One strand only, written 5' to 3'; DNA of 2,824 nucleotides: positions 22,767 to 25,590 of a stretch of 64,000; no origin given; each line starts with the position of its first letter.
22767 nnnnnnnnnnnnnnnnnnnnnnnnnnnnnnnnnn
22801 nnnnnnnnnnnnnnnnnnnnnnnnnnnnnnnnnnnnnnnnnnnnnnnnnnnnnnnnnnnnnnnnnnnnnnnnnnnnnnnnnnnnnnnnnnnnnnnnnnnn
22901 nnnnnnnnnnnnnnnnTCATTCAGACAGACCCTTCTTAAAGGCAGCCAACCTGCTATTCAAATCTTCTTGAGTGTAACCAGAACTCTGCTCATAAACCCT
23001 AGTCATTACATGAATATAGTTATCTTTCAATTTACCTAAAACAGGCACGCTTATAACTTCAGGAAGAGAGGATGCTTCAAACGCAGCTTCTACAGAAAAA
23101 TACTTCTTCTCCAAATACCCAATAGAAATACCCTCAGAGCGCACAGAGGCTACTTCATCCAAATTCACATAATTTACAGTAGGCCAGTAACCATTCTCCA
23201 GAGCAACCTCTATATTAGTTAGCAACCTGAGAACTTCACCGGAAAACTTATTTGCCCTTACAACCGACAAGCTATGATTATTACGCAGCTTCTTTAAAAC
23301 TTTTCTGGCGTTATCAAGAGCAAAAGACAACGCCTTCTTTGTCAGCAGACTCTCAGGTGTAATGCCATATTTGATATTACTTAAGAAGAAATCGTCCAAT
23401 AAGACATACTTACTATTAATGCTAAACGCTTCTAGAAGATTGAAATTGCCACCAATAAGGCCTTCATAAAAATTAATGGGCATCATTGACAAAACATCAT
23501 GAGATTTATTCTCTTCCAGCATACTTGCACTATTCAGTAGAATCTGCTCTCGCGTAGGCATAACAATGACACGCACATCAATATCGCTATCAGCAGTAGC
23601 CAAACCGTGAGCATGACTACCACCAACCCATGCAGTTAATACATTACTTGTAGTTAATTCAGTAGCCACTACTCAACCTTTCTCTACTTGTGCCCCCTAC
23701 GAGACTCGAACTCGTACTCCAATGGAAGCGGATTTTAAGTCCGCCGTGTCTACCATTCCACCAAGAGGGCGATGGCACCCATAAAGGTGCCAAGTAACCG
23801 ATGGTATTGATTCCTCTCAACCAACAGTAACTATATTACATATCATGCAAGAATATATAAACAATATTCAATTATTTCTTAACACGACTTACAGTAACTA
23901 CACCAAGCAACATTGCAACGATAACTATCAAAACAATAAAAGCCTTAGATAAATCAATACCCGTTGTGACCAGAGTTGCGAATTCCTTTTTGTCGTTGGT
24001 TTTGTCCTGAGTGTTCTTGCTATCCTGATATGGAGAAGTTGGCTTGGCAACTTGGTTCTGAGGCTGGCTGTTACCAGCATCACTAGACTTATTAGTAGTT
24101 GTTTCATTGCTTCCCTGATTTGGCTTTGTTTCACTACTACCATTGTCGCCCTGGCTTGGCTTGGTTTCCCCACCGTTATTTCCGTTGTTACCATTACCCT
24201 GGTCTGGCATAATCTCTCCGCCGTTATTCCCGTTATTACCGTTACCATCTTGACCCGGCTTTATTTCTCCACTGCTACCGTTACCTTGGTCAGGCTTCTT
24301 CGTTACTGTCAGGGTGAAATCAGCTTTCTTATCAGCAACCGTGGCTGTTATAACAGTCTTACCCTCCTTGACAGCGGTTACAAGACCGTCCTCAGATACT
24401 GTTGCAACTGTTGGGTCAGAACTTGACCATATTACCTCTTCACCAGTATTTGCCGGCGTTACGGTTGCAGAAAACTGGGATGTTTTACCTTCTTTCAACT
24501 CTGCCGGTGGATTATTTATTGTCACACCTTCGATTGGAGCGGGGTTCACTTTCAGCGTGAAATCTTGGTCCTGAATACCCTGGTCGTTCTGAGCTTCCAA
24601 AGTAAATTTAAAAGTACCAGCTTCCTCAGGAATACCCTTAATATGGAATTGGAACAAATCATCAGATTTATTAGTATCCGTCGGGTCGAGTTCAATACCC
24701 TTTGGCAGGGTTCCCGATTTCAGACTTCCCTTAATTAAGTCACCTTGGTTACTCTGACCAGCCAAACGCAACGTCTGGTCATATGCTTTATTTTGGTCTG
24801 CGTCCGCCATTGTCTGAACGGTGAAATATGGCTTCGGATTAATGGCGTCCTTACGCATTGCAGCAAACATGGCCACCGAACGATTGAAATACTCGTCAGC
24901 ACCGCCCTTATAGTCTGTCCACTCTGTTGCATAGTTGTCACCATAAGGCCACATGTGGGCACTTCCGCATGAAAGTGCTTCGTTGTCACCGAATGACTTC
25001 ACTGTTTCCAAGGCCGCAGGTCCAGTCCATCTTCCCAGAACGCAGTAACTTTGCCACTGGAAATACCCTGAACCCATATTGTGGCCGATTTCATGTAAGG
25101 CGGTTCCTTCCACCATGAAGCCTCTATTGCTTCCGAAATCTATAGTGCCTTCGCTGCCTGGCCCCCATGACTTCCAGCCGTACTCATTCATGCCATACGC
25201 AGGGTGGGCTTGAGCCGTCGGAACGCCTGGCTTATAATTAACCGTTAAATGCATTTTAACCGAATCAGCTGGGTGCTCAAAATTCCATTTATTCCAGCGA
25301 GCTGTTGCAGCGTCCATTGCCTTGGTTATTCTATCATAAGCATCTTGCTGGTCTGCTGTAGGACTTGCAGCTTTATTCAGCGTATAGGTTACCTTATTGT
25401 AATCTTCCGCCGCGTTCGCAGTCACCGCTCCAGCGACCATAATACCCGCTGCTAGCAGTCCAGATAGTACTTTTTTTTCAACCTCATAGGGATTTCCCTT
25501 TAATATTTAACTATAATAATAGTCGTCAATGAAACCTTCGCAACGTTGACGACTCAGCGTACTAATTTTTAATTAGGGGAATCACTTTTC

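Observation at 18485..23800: tRNA island interleaved with a nucleotidyltransferase, a calcineurin-type phosphoesterase and a deoxyribosyltransferase-like gene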

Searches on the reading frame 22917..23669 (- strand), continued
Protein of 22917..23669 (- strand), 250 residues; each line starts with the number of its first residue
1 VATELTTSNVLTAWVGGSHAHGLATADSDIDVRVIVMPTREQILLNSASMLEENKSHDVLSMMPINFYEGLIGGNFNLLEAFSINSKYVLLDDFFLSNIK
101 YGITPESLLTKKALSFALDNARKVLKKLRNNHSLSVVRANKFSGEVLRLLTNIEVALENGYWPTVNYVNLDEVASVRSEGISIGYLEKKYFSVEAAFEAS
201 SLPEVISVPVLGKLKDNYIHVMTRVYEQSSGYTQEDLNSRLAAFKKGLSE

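Call 71: search_protein_families(library=pfam, proteins=[P0083, P0084, P0085, P0086, P0088, P0089, P0090, P0091, P0092, P0037], max_evalue=0.001)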
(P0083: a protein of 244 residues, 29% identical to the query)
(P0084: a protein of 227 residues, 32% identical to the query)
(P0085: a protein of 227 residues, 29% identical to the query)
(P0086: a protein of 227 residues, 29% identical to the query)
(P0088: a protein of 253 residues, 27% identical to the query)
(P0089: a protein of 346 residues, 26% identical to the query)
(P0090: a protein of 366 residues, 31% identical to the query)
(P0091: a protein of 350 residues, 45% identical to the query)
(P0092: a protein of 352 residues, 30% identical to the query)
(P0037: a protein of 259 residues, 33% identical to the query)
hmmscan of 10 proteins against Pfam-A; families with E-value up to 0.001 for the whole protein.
P0083 (244 aa): 1 family
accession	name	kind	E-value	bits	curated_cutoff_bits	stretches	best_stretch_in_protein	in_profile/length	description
PF10127.15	RlaP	-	1.9e-22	80.6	23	1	34-179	25-167/249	RNA repair pathway DNA polymerase beta family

P0084 (227 aa): 1 family
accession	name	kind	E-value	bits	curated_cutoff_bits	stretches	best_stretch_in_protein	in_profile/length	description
PF10127.15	RlaP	-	1.3e-19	71.3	23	1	19-155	25-158/249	RNA repair pathway DNA polymerase beta family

P0085 (227 aa): 1 family
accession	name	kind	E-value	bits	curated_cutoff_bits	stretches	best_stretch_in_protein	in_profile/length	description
PF10127.15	RlaP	-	5.3e-19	69.3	23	1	19-157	25-160/249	RNA repair pathway DNA polymerase beta family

P0086 (227 aa): 1 family
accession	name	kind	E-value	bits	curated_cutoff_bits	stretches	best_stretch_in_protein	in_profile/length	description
PF10127.15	RlaP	-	2.8e-18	67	23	1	19-157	25-160/249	RNA repair pathway DNA polymerase beta family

P0088 (253 aa): 1 family
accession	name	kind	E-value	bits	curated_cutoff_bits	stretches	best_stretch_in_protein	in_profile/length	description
PF10127.15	RlaP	-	5.5e-19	69.3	23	1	33-172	25-161/249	RNA repair pathway DNA polymerase beta family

P0089 (346 aa): 1 family
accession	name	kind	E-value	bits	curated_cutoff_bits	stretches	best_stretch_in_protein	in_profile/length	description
PF10127.15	RlaP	-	1.1e-22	81.4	23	1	30-151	18-143/249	RNA repair pathway DNA polymerase beta family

P0090 (366 aa): 1 family
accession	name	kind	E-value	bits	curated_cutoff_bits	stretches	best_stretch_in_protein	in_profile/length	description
PF10127.15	RlaP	-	6.1e-28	98.6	23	1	5-132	10-140/249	RNA repair pathway DNA polymerase beta family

P0091 (350 aa): 1 family
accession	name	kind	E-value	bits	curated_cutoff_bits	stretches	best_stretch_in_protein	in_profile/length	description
PF10127.15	RlaP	-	1.8e-19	70.9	23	1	19-147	11-143/249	RNA repair pathway DNA polymerase beta family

P0092 (352 aa): 1 family
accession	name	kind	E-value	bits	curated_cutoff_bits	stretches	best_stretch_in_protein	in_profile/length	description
PF10127.15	RlaP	-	2.2e-20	73.9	23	1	10-125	18-139/249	RNA repair pathway DNA polymerase beta family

P0037 (259 aa): 0 families

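Call 74: search_protein_families(library=ncbifam, proteins=[window:22917-23669:-], max_evalue=0.01)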
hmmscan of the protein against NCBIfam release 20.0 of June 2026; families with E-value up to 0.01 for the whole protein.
window:22917-23669:- (250 aa): 1 family
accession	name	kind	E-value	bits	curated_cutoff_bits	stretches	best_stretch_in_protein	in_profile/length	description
NF047752.1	MntA_antitoxin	equivalog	0.00022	21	60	1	8-53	5-51/106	type VII toxin-antitoxin system MntA family adenylyltransferase antitoxin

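Call 75: search_protein_families(library=padloc, proteins=[window:22917-23669:-], max_evalue=0.01)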
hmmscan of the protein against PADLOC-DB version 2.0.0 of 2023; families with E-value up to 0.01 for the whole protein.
window:22917-23669:- (250 aa): 3 families
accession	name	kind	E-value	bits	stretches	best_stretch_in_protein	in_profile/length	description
PDLC04907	PDC-S09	-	0.00022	19.3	1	9-61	26-76/114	-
PDLC04903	PDC-S09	-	0.0016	16.7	1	17-39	33-55/108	-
PDLC04368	PDC-M05A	-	0.0018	16.2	1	7-37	104-134/201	-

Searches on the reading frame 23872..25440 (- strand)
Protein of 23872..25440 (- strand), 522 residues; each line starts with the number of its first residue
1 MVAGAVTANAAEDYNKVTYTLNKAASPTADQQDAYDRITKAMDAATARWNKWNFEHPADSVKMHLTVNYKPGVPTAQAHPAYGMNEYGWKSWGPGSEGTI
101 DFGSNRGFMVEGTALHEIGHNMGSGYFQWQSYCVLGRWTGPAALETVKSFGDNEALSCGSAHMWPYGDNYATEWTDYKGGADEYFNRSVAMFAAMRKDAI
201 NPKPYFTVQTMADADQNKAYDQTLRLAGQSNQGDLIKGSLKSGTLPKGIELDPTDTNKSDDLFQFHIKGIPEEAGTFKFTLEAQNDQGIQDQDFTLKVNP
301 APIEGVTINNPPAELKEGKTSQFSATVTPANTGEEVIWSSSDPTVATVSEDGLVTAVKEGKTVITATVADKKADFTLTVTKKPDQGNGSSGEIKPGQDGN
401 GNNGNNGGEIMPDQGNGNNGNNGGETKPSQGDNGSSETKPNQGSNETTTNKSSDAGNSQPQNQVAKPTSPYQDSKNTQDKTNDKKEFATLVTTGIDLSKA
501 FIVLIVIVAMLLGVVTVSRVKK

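Call 4: search_protein_families(library=pfam, proteins=[window:23872-25440:-], max_evalue=0.1)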
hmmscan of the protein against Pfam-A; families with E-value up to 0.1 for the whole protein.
window:23872-25440:- (522 aa): 3 families
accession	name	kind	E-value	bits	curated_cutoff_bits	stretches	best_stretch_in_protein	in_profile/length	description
PF02368.24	Big_2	-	1e-16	61.1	22.8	1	304-374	3-74/79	Bacterial Ig-like domain (group 2)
PF22359.2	Big-like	-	2.1e-06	28.3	27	1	338-380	5-47/48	Bacterial Ig-like domain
PF13582.12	Reprolysin_3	-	0.097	13.6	22.4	1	104-125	107-121/123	Metallo-peptidase family M12B Reprolysin-like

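Call 5: search_protein_families(library=phrogs, proteins=[window:23872-25440:-], max_evalue=0.01)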
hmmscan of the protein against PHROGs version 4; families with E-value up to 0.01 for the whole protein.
window:23872-25440:- (522 aa): 14 families
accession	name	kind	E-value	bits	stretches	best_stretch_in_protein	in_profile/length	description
phrog_215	-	head and packaging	1.4e-22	81.5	1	268-384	188-308/491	structural protein with Ig domain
phrog_10059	-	unknown function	1.2e-16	61.5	1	299-403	183-288/345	-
phrog_341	-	tail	2.7e-16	61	1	274-383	38-151/154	major tail protein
phrog_885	-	tail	1.2e-10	42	1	301-385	204-289/338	major tail protein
phrog_290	-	tail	1.3e-10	42.1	1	280-380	313-410/411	minor tail protein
phrog_1280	-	other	7.4e-10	39.8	1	298-380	160-245/248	Ig domain containing protein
phrog_22121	-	unknown function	9.2e-10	38.3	1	307-381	492-564/765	-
phrog_41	-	tail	4e-08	34.2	1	301-380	158-243/245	major tail protein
phrog_28902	-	tail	8.4e-08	31.8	1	290-376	276-362/709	major tail protein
phrog_26622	-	tail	2.4e-06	27.3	1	306-380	423-497/691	tail fiber protein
phrog_11922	-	tail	2.6e-06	27.3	1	316-369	490-547/870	tail protein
phrog_3575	-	tail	3.7e-06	27.1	1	299-379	375-456/461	major tail protein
phrog_35892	-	unknown function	0.00014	20.6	1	319-447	744-861/1181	-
phrog_20087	-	tail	0.00023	22.2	1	335-371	120-156/170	tail protein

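Call 74: search_protein_families(library=ncbifam, proteins=[window:23872-25440:-], max_evalue=0.01)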
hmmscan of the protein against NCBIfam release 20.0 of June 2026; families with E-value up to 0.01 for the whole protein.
window:23872-25440:- (522 aa): 0 families
